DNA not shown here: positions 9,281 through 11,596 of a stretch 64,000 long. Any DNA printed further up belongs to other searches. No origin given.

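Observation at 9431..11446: Single-polypeptide fusion of a squalene/phytoene-synthase-type head-to-head condensing enzyme with a polyprenyl diphosphate synthase, in a high-GC island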

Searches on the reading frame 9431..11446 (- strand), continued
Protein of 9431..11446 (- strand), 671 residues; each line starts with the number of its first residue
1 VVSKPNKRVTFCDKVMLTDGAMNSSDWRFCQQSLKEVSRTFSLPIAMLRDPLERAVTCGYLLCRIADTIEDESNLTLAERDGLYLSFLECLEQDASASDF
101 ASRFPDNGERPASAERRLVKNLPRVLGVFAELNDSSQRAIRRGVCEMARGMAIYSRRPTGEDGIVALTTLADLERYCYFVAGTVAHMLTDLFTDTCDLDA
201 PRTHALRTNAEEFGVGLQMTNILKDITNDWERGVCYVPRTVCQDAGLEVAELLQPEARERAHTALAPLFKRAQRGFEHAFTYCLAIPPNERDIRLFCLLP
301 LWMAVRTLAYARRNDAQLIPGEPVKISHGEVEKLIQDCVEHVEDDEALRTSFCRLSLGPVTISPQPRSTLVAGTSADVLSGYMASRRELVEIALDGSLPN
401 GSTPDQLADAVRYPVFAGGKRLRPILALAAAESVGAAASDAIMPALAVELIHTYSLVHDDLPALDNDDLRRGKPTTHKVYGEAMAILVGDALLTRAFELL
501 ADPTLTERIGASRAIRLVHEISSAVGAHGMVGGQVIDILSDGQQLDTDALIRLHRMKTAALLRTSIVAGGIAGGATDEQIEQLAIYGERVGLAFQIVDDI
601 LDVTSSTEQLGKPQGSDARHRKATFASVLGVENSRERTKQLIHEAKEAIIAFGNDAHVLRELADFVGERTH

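Call 28: search_protein_families(library=pfam, proteins=[P0144, P0182, P0189, P0202, P0264, P0213, P0257, P0156, P0143, P0174], max_evalue=0.00001)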
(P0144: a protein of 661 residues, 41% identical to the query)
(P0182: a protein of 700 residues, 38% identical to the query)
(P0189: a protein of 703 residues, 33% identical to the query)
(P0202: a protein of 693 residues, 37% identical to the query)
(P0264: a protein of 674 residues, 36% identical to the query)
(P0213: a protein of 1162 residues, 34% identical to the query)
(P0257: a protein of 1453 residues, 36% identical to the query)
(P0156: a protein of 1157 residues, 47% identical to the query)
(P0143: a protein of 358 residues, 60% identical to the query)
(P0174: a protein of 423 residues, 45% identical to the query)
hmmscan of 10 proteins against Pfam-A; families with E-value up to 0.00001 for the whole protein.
P0144 (661 aa): 2 families
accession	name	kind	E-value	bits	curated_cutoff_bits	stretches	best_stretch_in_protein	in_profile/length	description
PF00348.22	polyprenyl_synt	-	5.2e-59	199.9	27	1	398-634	4-233/251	Polyprenyl synthetase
PF00494.24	SQS_PSY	-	1.9e-48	165.9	26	1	15-314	2-260/263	Squalene/phytoene synthase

P0182 (700 aa): 2 families
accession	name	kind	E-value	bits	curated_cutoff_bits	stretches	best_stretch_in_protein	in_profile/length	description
PF00348.22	polyprenyl_synt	-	1.4e-60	205.1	27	1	35-282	4-249/251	Polyprenyl synthetase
PF00494.24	SQS_PSY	-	2.7e-49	168.7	26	1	351-646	2-261/263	Squalene/phytoene synthase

P0189 (703 aa): 1 family
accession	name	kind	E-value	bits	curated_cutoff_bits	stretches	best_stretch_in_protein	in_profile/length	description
PF00494.24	SQS_PSY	-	1.2e-92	310.8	26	2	22-311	2-261/263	Squalene/phytoene synthase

P0202 (693 aa): 2 families
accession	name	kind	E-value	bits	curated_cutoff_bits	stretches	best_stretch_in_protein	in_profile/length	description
PF00348.22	polyprenyl_synt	-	6e-55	186.6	27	1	34-282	2-248/251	Polyprenyl synthetase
PF00494.24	SQS_PSY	-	1.3e-47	163.1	26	1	369-663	2-260/263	Squalene/phytoene synthase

P0264 (674 aa): 2 families
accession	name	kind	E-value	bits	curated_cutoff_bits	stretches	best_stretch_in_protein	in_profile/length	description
PF00348.22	polyprenyl_synt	-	3.5e-51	174.3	27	1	37-273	8-244/251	Polyprenyl synthetase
PF00494.24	SQS_PSY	-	8.5e-51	173.6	26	1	349-637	2-260/263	Squalene/phytoene synthase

P0213 (1162 aa): 3 families
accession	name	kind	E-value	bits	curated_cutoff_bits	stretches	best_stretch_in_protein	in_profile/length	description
PF00368.23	HMG-CoA_red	-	2.5e-99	333.2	27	1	15-388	4-368/368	Hydroxymethylglutaryl-coenzyme A reductase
PF00348.22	polyprenyl_synt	-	1.1e-56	192.3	27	1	473-719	4-248/251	Polyprenyl synthetase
PF00494.24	SQS_PSY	-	8.7e-53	180.1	26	1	797-1086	2-258/263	Squalene/phytoene synthase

P0257 (1453 aa): 3 families
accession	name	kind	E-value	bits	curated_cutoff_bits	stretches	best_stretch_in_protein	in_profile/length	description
PF00368.23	HMG-CoA_red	-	1.6e-102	343.7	27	1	14-388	3-368/368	Hydroxymethylglutaryl-coenzyme A reductase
PF00348.22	polyprenyl_synt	-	7.8e-58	196.1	27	1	473-721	3-249/251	Polyprenyl synthetase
PF00494.24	SQS_PSY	-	2.7e-55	188.4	26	1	799-1088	2-260/263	Squalene/phytoene synthase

P0156 (1157 aa): 6 families
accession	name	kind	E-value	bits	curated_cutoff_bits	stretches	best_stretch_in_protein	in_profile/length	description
PF00494.24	SQS_PSY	-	6.5e-47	160.9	26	1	821-1116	1-262/263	Squalene/phytoene synthase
PF01494.25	FAD_binding_3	-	1.1e-20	74.6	22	1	6-302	1-312/349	FAD binding domain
PF08491.16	SE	-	4e-19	69.2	20.1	1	149-386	2-258/276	Squalene epoxidase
PF01266.30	DAO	-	4.7e-07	30.1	27.9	1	8-53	1-49/353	FAD dependent oxidoreductase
PF12831.13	FAD_oxidored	-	1.4e-06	28.3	27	1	8-165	1-153/416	FAD dependent oxidoreductase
PF13450.12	NAD_binding_8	-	5.7e-06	27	21.9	0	11-60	1-54/68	NAD(P)-binding Rossmann-like domain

P0143 (358 aa): 1 family
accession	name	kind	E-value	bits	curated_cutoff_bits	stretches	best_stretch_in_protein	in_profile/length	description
PF00494.24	SQS_PSY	-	2.4e-42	145.9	26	1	23-317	2-262/263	Squalene/phytoene synthase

P0174 (423 aa): 1 family
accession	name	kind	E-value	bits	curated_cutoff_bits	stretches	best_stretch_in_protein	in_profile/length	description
PF00348.22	polyprenyl_synt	-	1.3e-78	264.2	27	2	39-238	3-195/251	Polyprenyl synthetase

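Call 41: find_homologous_proteins(query=L082:18050-19444:-, max_evalue=1e-30)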
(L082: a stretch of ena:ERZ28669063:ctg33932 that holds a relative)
Query L082:18050-19444:- (464 aa): 6774 proteins with E <= 1e-30 among 8000 candidates; the best 120 are listed.
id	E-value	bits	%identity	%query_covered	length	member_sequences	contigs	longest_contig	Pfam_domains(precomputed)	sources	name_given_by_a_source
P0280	0.0e+0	1039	100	100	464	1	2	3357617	PF00742.25,PF03447.23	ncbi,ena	-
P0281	9.8e-216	735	70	98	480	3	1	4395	PF00742.25,PF03447.23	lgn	-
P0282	1.5e-206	705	66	100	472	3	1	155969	PF00742.25,PF03447.23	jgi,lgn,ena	-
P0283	4.2e-199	680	66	100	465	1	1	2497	PF00742.25,PF03447.23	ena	-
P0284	4.2e-190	650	62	100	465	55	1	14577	PF01842.32,PF00742.25,PF03447.23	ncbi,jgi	-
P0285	5.3e-190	650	62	100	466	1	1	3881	PF01842.32,PF00742.25,PF03447.23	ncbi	-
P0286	1.1e-188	646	62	100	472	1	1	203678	PF00742.25,PF03447.23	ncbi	-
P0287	1.1e-188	646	63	99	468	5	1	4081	PF01842.32,PF00742.25,PF03447.23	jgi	jgi:homoserine dehydrogenase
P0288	4.7e-188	644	62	100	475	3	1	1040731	PF00742.25,PF03447.23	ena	-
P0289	9.3e-188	643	61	99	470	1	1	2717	PF00742.25,PF03447.23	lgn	-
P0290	6.4e-187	640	61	100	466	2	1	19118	PF01842.32,PF00742.25,PF03447.23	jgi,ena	-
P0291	5.9e-185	633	62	100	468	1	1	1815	PF01842.32,PF00742.25,PF03447.23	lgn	-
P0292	1.2e-184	632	61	100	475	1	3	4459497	PF01842.32,PF00742.25,PF03447.23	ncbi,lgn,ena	-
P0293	1.9e-184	632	61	98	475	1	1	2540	PF01842.32,PF00742.25,PF03447.23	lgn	-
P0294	1.9e-184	632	60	100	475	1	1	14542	PF01842.32,PF00742.25,PF03447.23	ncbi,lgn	ncbi:MAG: homoserine dehydrogenase [Candidatus Binatia bacterium]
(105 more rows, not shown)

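Call 49: find_encoding_contigs(protein=P0005, flank=10000, max_places=2)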
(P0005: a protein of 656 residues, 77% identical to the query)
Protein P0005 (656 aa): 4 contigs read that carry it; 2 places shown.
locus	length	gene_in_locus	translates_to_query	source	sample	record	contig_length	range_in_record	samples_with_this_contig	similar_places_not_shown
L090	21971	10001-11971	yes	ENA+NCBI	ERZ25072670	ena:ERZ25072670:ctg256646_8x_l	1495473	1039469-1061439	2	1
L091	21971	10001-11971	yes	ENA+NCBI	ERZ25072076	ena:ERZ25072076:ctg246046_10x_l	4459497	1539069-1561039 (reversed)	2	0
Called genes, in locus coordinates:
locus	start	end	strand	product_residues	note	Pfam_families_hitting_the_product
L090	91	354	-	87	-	-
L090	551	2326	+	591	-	PF00528:BPD_transp_1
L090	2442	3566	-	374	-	PF01547:SBP_bac_1 (faint), PF13531:SBP_bac_11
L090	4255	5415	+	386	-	PF09995:MPAB_Lcp_cat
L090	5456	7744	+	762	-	PF03176:MMPL, PF12349:Sterol-sensing, PF03176:MMPL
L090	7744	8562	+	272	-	PF07044:DUF1329, PF17131:TP_0789-like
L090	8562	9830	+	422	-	PF06980:DUF1302 (faint)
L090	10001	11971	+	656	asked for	PF00494:SQS_PSY, PF00348:polyprenyl_synt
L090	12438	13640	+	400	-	PF00083:Sugar_tr (weak), PF07690:MFS_1, PF12832:MFS_1_like (weak), PF05977:MFS_3, PF07690:MFS_1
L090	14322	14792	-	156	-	PF04945:YHS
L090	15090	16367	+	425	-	PF07690:MFS_1, PF11700:ATG22, PF07690:MFS_1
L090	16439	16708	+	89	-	-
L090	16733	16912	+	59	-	-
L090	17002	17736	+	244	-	PF13505:OMP_b-brl, PF02462:Opacity (faint), PF13568:OMP_b-brl_2 (weak), PF01617:Surface_Ag_2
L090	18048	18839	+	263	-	PF01503:PRA-PH (faint), PF03819:MazG, PF12643:MazG-like (faint)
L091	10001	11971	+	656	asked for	PF00494:SQS_PSY, PF00348:polyprenyl_synt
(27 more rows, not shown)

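Call 50: find_encoding_contigs(protein=P0008, flank=10000, max_places=2)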
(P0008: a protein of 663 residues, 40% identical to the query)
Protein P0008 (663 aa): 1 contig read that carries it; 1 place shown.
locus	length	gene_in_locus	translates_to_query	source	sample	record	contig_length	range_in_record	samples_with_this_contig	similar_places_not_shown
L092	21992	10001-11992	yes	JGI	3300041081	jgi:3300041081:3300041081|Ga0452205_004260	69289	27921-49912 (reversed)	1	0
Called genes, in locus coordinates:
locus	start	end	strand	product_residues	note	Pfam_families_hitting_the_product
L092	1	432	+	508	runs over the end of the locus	-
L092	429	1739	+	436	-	PF14522:Cytochrome_C7 (weak), PF22113:Mtrc-MtrF_II-IV_dom (faint), PF14522:Cytochrome_C7 (weak)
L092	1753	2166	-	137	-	-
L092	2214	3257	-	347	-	-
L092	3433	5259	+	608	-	PF00009:GTP_EFTU, PF03144:GTP_EFTU_D2, PF00679:EFG_C, PF06421:LepA_C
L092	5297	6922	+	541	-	PF10502:Peptidase_S26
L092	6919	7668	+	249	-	-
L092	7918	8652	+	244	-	-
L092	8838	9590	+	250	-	PF01925:TauE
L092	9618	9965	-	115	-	-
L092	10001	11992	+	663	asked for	PF00494:SQS_PSY, PF00348:polyprenyl_synt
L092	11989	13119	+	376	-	PF01070:FMN_dh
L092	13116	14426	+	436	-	PF00368:HMG-CoA_red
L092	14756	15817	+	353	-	PF01494:FAD_binding_3 (weak), PF08491:SE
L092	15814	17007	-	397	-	PF22494:choice_anch_I, PF10282:Lactonase (faint), PF21783:YNCE (weak), PF23414:Beta-prop_EML_2 (faint), PF02239:Cytochrom_D1 (faint), PF23381:Beta-prop_IFT122_1st (faint), PF23749:DUF7165 (faint), PF25174:Beta-prop_THOC3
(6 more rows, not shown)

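Call 61: predict_structure(alignment_id=A1)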
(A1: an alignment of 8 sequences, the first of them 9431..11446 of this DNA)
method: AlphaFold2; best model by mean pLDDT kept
length: 671 residues; sequences in the alignment: 8
mean_pLDDT: 79.6   pTM: 0.53
mean pLDDT of the five models: 79.6, 78.8, 78.4, 78.3, 75.9
residues with pLDDT >= 90: 254; 70-90: 279; 50-70: 66; < 50: 72
segments of 3 or more residues with pLDDT < 50: 1-22, 358-374, 400-404, 413-419, 460-480
pLDDT, mean of each block of 10 residues (from residue 1): 29 30 78 86 86 95 94 87 95 90 77 88 94 95 96 86 87 93 95 90 94 93 89 88 89 86 91 93 94 92 89 80 70 81 90 68 27 54 82 67 50 45 87 86 87 66 38 37 62 81 72 84 75 74 79 87 92 89 94 90 72 65 83 89 92 86 85 60
secondary structure, 60 per line:
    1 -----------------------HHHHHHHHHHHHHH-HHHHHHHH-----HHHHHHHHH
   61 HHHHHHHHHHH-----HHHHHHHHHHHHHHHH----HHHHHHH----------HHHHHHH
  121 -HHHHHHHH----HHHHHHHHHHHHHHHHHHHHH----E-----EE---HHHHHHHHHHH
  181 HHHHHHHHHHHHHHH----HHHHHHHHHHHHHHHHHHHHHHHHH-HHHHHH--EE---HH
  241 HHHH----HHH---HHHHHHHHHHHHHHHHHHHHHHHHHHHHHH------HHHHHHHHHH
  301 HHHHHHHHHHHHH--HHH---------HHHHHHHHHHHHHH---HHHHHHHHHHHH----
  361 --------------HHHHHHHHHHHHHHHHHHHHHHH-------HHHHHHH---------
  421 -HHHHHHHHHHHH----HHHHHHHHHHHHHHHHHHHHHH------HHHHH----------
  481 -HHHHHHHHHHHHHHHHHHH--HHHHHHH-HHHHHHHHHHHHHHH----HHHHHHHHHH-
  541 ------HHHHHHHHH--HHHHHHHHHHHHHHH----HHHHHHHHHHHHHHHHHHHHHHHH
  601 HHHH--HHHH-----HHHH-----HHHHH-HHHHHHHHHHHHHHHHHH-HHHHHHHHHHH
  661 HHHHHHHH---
elements in order (helices of 4 or more, strands of 3 or more residues): H24-37 H39-46 H52-71 H77-92 H97-103 H114-120 H122-129 H134-154 H170-195 H200-224 H226-231 H239-244 H255-284 H291-313 H328-341 H345-356 H375-397 H405-411 H422-433 H438-459 H466-470 H482-500 H503-509 H511-525 H530-539 H547-555 H558-572 H577-604 H607-610 H616-619 H625-629 H631-648 H650-668

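Call 64: find_encoding_contigs(protein=P0134, flank=10000, max_places=2)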
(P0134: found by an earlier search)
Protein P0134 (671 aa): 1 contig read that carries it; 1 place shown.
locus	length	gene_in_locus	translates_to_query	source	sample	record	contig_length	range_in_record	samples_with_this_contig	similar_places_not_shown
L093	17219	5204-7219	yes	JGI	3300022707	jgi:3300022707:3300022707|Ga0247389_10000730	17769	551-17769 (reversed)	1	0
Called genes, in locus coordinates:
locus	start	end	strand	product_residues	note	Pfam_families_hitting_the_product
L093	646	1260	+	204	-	PF11306:DUF3108 (faint)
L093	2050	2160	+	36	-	-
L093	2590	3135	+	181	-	PF00903:Glyoxalase, PF12681:Glyoxalase_2 (faint)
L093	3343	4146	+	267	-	PF02900:LigB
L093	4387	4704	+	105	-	PF07746:LigA (weak)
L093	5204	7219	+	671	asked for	PF00494:SQS_PSY, PF00348:polyprenyl_synt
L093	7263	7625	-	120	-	-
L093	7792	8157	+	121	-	-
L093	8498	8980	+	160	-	PF00903:Glyoxalase, PF12681:Glyoxalase_2 (faint), PF13669:Glyoxalase_4 (faint)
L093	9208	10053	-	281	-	PF00691:OmpA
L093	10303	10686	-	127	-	-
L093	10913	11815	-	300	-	-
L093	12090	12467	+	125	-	PF07883:Cupin_2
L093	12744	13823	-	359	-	PF00296:Bac_luciferase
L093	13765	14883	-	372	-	PF00005:ABC_tran, PF13304:AAA_21 (faint)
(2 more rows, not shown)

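Call 65: find_encoding_contigs(protein=P0142, flank=10000, max_places=2)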
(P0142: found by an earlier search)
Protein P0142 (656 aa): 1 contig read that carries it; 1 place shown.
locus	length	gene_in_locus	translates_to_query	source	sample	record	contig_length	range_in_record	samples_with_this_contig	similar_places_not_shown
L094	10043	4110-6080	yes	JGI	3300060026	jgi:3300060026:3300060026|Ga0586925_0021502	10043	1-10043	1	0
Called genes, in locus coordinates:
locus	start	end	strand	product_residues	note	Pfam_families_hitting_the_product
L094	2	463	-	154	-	?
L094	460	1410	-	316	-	PF01118:Semialdhyde_dh (weak), PF09290:AcetDehyd-dimer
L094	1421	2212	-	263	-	PF01557:FAA_hydrolase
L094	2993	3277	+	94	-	PF08299:Bac_DnaA_C (weak)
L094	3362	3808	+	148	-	PF01243:PNPOx_N, PF16242:Pyrid_ox_like (faint)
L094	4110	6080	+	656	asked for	PF00494:SQS_PSY, PF00348:polyprenyl_synt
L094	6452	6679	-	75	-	-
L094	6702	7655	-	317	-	PF03320:FBPase_glpX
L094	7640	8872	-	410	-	PF01676:Metalloenzyme, PF10143:PhosphMutase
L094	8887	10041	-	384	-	?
